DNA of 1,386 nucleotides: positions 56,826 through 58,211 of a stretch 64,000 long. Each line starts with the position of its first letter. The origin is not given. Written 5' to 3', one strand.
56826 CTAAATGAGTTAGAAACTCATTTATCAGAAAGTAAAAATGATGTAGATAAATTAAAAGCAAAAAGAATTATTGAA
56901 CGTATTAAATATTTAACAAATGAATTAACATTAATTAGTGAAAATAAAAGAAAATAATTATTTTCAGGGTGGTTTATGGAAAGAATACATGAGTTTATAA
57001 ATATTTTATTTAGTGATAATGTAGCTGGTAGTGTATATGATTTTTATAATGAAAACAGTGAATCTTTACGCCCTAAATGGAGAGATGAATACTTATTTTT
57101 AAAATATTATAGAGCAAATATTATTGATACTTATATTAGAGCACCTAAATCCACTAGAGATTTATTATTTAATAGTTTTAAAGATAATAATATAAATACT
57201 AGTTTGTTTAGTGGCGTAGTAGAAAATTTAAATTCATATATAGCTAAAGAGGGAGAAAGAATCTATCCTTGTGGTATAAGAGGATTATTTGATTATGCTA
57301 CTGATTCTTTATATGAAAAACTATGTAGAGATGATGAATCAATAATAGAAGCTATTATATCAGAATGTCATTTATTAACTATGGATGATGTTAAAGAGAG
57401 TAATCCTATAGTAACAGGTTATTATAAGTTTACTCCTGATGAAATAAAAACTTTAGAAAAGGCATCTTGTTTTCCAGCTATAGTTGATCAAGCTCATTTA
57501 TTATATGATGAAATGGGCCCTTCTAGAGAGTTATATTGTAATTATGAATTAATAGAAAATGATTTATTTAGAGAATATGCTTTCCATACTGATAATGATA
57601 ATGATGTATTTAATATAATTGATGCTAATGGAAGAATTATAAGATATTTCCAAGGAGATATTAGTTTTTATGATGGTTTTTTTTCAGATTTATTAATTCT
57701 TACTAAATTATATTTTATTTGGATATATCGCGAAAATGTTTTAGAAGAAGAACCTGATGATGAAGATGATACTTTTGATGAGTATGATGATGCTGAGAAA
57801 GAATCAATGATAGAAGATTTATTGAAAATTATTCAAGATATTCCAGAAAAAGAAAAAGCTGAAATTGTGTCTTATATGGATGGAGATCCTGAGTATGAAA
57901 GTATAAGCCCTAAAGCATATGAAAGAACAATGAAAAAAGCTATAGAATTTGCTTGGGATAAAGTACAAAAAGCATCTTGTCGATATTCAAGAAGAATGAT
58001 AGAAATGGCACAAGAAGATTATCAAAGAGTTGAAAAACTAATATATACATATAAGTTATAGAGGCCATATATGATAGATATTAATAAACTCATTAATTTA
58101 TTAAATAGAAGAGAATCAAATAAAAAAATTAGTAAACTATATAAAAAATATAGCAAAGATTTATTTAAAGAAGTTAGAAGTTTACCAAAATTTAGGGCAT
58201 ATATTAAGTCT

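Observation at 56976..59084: Tandem paralogous acidic cytoplasmic proteins occupying the ytxB/ytxC slot between dnaI and thrS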

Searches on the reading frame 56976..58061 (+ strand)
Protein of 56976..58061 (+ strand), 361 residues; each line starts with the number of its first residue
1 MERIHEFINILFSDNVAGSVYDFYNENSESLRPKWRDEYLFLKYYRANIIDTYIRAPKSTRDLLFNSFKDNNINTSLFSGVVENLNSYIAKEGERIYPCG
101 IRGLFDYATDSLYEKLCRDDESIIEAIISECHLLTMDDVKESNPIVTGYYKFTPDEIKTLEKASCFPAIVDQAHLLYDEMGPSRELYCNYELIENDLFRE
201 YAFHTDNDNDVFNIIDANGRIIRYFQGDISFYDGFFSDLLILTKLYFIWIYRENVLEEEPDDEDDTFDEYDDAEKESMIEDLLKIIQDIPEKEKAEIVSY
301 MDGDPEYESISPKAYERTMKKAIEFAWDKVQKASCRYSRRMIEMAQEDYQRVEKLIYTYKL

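Call 3: search_protein_families(library=pfam, proteins=[window:56976-58061:+], max_evalue=1)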
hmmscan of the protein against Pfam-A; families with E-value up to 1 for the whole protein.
window:56976-58061:+ (361 aa): 0 families

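Call 5: search_protein_families(library=ncbifam, proteins=[window:56976-58061:+], max_evalue=1)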
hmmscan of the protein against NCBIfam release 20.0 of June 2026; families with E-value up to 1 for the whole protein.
window:56976-58061:+ (361 aa): 2 families
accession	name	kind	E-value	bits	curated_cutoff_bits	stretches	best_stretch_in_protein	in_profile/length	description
NF047518.1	LIC_10091_fam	equivalog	0.016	14.4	350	1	295-357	125-188/325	LIC_10091 family lipoprotein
NF009188.0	PRK12536.1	subfamily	0.2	11.6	250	1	252-298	103-148/190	RNA polymerase sigma factor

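Call 6: search_protein_families(library=phrogs, proteins=[window:56976-58061:+], max_evalue=1)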
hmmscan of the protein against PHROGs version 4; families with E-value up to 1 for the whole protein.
window:56976-58061:+ (361 aa): 0 families

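Call 7: search_protein_families(library=padloc, proteins=[window:56976-58061:+], max_evalue=1)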
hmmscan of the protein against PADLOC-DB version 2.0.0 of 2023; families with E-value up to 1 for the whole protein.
window:56976-58061:+ (361 aa): 0 families

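Call 8: find_homologous_proteins(query=window:56976-58061:+, max_evalue=0.001)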
Query window:56976-58061:+ (361 aa): 3 proteins with E <= 0.001 among 1948 candidates.
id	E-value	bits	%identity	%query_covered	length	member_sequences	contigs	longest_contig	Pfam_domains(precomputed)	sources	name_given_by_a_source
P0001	7.1e-240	813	100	100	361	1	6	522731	-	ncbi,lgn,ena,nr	ncbi:MAG: hypothetical protein IKZ96_00965 [Bacilli bacterium]|nr:hypothetical protein [Bacilli bact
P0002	8.6e-133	461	57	100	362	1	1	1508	-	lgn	-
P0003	6.5e-98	346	47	100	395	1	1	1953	-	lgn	-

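Call 9: search_solved_structures(query=window:56976-58061:+, max_evalue=10)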
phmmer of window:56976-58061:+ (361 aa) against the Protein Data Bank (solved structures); distinct sequences matched with E-value up to 10: 1.
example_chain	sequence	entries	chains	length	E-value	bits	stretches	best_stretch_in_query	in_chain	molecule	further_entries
8tkp_A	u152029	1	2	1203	0.87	12.1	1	259-333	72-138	Transmembrane channel-like protein 2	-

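Call 11: find_encoding_contigs(protein=P0002, flank=10000)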
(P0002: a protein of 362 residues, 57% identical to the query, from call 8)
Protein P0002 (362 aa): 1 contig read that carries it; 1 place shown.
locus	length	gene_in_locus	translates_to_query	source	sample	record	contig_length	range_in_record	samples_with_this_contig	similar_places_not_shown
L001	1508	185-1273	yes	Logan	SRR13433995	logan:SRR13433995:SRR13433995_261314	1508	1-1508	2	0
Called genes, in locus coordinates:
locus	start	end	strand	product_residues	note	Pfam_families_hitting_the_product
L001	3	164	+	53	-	?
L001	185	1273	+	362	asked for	-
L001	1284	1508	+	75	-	?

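Call 12: find_encoding_contigs(protein=P0003, flank=10000)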
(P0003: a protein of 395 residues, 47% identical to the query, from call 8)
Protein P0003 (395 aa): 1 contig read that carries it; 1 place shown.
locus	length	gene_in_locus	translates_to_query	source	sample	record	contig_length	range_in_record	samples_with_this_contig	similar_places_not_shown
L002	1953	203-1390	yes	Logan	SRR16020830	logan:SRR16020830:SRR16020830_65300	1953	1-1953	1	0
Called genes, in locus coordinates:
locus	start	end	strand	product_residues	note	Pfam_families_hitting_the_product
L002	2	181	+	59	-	?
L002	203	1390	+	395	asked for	-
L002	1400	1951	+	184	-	?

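Call 28: find_related_loci(query=A2, collection=genome_contigs, flank=10000)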
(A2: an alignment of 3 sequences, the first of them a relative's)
Query A2 (361 aa) in genome_contigs; peptide patterns used: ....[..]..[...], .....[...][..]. (x = any residue, [..] = any of these).
449 stretches matched a pattern, but none encodes a relative of the query by tblastn (E <= 1e-3).

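Call 29: predict_structure(alignment_id=A1)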
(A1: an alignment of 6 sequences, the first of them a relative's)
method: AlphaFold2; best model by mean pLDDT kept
length: 361 residues; sequences in the alignment: 6
mean_pLDDT: 80.8   pTM: 0.71
mean pLDDT of the five models: 80.8, 79.5, 77.8, 73.9, 58.6
residues with pLDDT >= 90: 125; 70-90: 160; 50-70: 47; < 50: 29
segments of 3 or more residues with pLDDT < 50: 259-268, 292-308
pLDDT, mean of each block of 10 residues (from residue 1): 83 88 88 90 92 89 88 69 90 79 83 89 93 91 76 88 89 87 72 74 72 91 88 91 94 66 43 65 61 42 45 88 92 87 93 94 89
secondary structure, 60 per line:
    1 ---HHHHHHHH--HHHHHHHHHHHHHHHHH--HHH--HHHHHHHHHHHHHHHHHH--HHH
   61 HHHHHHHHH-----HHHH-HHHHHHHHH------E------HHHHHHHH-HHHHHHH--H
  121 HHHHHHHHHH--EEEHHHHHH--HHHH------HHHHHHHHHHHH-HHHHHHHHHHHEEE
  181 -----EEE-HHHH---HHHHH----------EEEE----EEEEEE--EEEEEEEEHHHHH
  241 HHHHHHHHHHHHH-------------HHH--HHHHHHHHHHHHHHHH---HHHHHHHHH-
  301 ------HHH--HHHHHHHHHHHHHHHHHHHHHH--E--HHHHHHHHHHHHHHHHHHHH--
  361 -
elements in order: H4-11 H14-30 H38-55 H58-69 H75-78 H80-88 H102-109 H111-117 H120-130 E133-135 H136-141 H144-147 H154-165 H167-177 E178-180 E186-188 H190-193 H197-201 E212-215 E220-225 E228-235 H236-253 H272-287 H291-299 H312-333 H339-358

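Call 32: search_protein_representatives(alignment_id=A1)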
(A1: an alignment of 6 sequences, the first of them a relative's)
Query: 6 sequences, 339 profile positions. Proteins with E-value up to 0.001 (for the whole library): 45; up to 1e-10: 40; up to 1e-30: 29. The best 45 are listed.
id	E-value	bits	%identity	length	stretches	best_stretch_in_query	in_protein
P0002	2.0e-144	497.7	-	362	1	1-339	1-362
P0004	4.6e-144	496.5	-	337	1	1-339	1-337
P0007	1.7e-82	294.2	-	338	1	1-339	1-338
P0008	1.6e-81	290.9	-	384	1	1-339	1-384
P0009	2.4e-69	250.9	-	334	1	1-339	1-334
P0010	6.9e-66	239.5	-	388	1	1-339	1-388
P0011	1.5e-62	228.5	-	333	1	4-339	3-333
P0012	2.2e-62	228.0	-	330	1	1-339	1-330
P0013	2.3e-62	227.9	-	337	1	4-339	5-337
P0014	4.3e-62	227.0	-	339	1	1-339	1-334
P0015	5.5e-58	213.5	-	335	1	1-339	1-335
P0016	4.3e-52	194.2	-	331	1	1-339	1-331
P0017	3.1e-48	181.5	-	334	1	1-339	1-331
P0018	1.9e-47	178.9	-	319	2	1-269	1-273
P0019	8.9e-46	173.4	-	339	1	3-339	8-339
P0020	2.1e-45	172.2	-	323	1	1-339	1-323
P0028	2.6e-38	148.8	-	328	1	5-339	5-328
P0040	1.4e-18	83.9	-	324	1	1-339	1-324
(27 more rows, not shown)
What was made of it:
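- The family is confined to one uncultured clade (call 32).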

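Call 41: search_protein_families(library=pfam, alignment_id=A4, max_evalue=10)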
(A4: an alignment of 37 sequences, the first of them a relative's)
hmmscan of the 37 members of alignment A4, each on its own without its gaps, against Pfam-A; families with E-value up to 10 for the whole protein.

A. member 1, P0001 (361 aa): 0 families

B. families by the number of members that match (of 37 scanned): 50 families (the first 25 are shown)
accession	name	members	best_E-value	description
PF13959.11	CTE_SPB4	2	0.15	ATP-dependent rRNA helicase SPB4-like, C-terminal extension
PF19789.6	DUF6273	1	0.0087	Domain of unknown function (DUF6273)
PF19068.5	DUF5764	1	0.029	Family of unknown function (DUF5764)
PF24557.2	DExH14_plug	1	0.03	DExH14 plug domain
PF16088.10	BORCS7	1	0.032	BLOC-1-related complex sub-unit 7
PF18053.6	GyrB_insert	1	0.036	DNA gyrase B subunit insert domain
PF08974.15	DUF1877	1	0.038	Domain of unknown function (DUF1877)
PF07166.16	DUF1398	1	0.043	Protein of unknown function (DUF1398)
PF22909.1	Caulimovir_coat_dom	1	0.047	Caulimovirus coat protein, conserved domain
PF03937.21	Sdh5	1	0.047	Flavinator of succinate dehydrogenase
PF04607.23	RelA_SpoT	1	0.064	Region found in RelA / SpoT proteins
PF07295.17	DUF1451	1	0.071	Zinc-ribbon containing domain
PF05755.17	REF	1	0.075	Rubber elongation factor protein (REF)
PF22340.1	TubZ_C_3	1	0.077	Tubulin-like protein TubZ, C-terminal domain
PF07313.18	AmiA-like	1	0.077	N-acetylmuramoyl-L-alanine amidase-like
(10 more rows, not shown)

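Call 42: search_solved_structures(query=A4, max_evalue=10)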
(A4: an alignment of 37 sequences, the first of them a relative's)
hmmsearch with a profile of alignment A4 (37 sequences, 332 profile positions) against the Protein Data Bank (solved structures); distinct sequences matched with E-value up to 10: 9.
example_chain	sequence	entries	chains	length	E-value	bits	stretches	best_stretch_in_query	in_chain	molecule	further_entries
6cpb_A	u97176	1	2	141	0.15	14.8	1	6-88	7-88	Carbon monoxide oxidation system transcription regulator CooA-1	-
5tv5_A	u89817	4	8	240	0.21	14.3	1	10-115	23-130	6-carboxyhexanoate--CoA ligase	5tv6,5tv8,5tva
2fmy_A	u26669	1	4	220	0.41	13.3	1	6-88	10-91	carbon monoxide oxidation system transcription regulator CooA-1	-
2hkx_A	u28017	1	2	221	0.42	13.3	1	6-88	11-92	Carbon monoxide oxidation system transcription regulator CooA-1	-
9o4h_A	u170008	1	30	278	0.53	13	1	36-104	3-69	RsbR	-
9o4r_A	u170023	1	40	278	0.53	13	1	36-104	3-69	RsbR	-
9o3z_A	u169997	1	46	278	0.53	13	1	36-104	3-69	RsbR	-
9o3o_A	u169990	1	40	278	0.54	13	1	36-104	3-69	STAS domain-containing protein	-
7jh6_A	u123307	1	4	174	0.56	12.9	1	239-326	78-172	Two-domain di-Zn(II) and porphyrin-binding protein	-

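Call 45: find_homologous_proteins(query=A4, max_evalue=0.001)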
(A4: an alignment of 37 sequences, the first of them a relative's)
Query A4 (37 sequences) (361 aa, profile of the alignment): 4 proteins with E <= 0.001 among 8000 candidates.
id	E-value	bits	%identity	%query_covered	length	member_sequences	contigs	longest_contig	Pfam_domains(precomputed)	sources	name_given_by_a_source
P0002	2.3e-102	361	57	100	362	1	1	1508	-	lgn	-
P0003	2.8e-97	344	47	100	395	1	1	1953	-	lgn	-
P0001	3.5e-97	344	100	100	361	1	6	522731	-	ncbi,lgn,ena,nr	ncbi:MAG: hypothetical protein IKZ96_00965 [Bacilli bacterium]|nr:hypothetical protein [Bacilli bact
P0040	8.0e-74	267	24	70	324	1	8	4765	-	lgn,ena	-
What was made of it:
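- Tried and rejected: The final word-index search with the deep alignment added only P0040 (call 45).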

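Call 52: find_encoding_contigs(protein=P0040, flank=10000)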
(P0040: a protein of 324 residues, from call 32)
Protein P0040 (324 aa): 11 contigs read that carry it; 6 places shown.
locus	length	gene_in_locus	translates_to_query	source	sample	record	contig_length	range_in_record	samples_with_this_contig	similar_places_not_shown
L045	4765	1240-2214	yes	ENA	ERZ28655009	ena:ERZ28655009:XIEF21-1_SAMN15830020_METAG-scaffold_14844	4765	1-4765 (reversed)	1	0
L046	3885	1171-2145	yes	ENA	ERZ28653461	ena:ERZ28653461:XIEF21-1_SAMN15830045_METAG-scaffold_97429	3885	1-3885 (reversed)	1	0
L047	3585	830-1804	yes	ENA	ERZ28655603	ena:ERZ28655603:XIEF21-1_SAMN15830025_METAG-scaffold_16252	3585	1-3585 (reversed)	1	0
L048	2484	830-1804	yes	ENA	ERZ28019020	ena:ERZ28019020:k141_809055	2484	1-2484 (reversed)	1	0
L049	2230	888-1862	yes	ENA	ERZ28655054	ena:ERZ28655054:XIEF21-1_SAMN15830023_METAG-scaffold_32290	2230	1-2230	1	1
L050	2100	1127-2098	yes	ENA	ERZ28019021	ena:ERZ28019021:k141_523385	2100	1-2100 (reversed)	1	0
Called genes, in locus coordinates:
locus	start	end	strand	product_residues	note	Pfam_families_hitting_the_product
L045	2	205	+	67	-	?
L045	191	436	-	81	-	-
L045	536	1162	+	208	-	PF02390:Methyltransf_4, PF13847:Methyltransf_31 (faint), PF13649:Methyltransf_25 (weak)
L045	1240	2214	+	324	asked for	-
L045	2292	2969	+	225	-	-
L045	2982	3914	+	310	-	-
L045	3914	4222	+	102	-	-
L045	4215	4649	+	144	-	PF12732:YtxH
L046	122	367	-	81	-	-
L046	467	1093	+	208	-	PF02390:Methyltransf_4, PF13847:Methyltransf_31 (faint), PF13649:Methyltransf_25 (weak)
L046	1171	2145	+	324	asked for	-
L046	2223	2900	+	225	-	-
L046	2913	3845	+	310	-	-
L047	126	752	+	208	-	PF02390:Methyltransf_4, PF13847:Methyltransf_31 (faint), PF13649:Methyltransf_25 (weak)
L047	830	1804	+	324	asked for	-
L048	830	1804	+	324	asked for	-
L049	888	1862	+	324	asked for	-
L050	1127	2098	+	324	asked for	?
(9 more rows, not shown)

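Call 53: find_encoding_contigs(protein=P0009, flank=10000, max_places=3)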
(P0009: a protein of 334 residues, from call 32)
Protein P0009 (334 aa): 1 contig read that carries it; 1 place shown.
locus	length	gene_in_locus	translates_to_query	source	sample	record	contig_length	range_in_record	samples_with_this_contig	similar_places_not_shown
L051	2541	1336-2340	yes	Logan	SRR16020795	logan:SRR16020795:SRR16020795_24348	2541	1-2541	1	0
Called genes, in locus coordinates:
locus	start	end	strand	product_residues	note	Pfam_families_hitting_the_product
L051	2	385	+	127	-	?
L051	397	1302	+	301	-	-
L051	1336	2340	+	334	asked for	-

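Call 54: find_encoding_contigs(protein=P0020, flank=10000, max_places=3)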
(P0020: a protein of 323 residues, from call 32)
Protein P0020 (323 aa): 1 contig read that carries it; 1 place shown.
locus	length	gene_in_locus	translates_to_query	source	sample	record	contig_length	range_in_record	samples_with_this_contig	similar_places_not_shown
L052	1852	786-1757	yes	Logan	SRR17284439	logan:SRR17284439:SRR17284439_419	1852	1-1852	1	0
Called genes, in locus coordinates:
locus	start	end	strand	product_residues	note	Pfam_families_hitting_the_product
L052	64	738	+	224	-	-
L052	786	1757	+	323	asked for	-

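Call 55: find_encoding_contigs(protein=P0028, flank=10000, max_places=3)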
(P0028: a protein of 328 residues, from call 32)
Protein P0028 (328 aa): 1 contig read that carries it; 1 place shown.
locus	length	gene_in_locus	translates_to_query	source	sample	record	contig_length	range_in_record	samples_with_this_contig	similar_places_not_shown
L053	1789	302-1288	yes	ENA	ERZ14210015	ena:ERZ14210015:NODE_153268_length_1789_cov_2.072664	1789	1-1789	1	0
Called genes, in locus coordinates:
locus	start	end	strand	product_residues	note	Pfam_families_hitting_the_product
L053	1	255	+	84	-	?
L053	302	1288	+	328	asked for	-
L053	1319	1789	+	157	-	?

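Call 64: search_dna_similar(query=window:56976-58061:+, collection=phages, mode=protein, max_evalue=0.01)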
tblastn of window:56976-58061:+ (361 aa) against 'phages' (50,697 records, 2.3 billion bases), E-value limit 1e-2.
No match.

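Call 66: fold_search(model_id=the predicted structure, library=viral)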
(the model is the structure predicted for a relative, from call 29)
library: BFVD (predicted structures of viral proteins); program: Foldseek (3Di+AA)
matches with E <= 10: 70; with E <= 0.001: 0
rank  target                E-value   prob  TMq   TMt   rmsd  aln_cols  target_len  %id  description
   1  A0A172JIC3            6.8e-01  0.03  0.12  0.13  28.7       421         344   10  Virion protein [Bacillus phage AR9]
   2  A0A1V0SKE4            9.8e-01  0.08  0.08  0.15  15.5       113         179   13  Bacteriophage T5 Orf172 DNA-binding domain-containing protein [Klosneuvirus KNV1]
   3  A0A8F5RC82            1.5e+00  0.04  0.06  0.09  13.7       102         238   13  RNA-dependent RNA polymerase (Fragment) [Grapevine-associated narna-like virus 15]
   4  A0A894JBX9            1.7e+00  0.02  0.11  0.12  22.7       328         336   10  (no name in the UniProt tables at hand)
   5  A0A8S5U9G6            2.4e+00  0.02  0.08  0.13  17.1       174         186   13  Terminase small subunit [Siphoviridae sp. ctKNZ79]
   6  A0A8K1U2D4            2.5e+00  0.03  0.08  0.06  29.9       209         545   14  Serine protease [Riboviria sp.]
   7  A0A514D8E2            2.6e+00  0.02  0.10  0.05  38.0       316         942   13  Picornavirus capsid domain-containing protein (Fragment) [Picornavirales sp.]
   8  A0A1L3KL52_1          2.8e+00  0.02  0.11  0.05  19.5       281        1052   10  RNA-dependent RNA polymerase [Shahe yuevirus-like virus 1]
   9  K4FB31                3.4e+00  0.03  0.08  0.18  22.4       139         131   16  Uncharacterized protein [Cronobacter phage vB_CsaM_GAP32]
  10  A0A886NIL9            3.6e+00  0.04  0.09  0.18  12.8       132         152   11  (no name in the UniProt tables at hand)
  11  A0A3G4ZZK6            3.6e+00  0.01  0.11  0.09  29.4       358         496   12  C2H2-type domain-containing protein [Gaeavirus sp.]
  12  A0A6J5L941            3.6e+00  0.01  0.09  0.07  15.8       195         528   13  histidine kinase [uncultured Caudovirales phage]
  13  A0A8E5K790            4.0e+00  0.03  0.09  0.10  13.4       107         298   17  (no name in the UniProt tables at hand)
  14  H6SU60                4.0e+00  0.02  0.09  0.06  21.1       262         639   11  PhoH family [Campylobacter virus IBB35]
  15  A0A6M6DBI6            4.2e+00  0.02  0.07  0.10  15.6        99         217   13  (no name in the UniProt tables at hand)
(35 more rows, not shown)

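Call 67: predict_structure(alignment_id=A4)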
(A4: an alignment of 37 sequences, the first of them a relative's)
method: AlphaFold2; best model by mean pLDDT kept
length: 361 residues; sequences in the alignment: 37
mean_pLDDT: 90.3   pTM: 0.81
mean pLDDT of the five models: 90.3, 90.2, 90.1, 89.0, 88.5
residues with pLDDT >= 90: 267; 70-90: 71; 50-70: 21; < 50: 2
segments of 3 or more residues with pLDDT < 50: none
pLDDT, mean of each block of 10 residues (from residue 1): 89 95 94 95 97 95 95 89 95 90 90 94 97 96 88 96 95 95 90 89 91 97 97 97 97 80 61 81 81 65 65 92 97 96 96 96 92
secondary structure, 60 per line:
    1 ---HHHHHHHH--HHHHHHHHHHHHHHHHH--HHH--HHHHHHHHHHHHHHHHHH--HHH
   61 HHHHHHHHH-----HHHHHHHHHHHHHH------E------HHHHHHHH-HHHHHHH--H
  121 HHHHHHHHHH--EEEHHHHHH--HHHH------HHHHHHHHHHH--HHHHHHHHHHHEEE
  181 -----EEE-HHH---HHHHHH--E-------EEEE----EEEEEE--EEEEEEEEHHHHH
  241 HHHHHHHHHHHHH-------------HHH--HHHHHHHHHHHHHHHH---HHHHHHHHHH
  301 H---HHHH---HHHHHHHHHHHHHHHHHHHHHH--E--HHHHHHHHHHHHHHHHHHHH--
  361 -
elements in order: H4-11 H14-30 H38-55 H58-69 H75-88 H102-109 H111-117 H120-130 E133-135 H136-141 H144-147 H154-164 H167-177 E178-180 E186-188 H196-201 E212-215 E220-225 E228-235 H236-253 H272-287 H291-301 H305-308 H312-333 H339-358
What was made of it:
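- Confident fold: pLDDT 90.3, pTM 0.81 (call 67).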
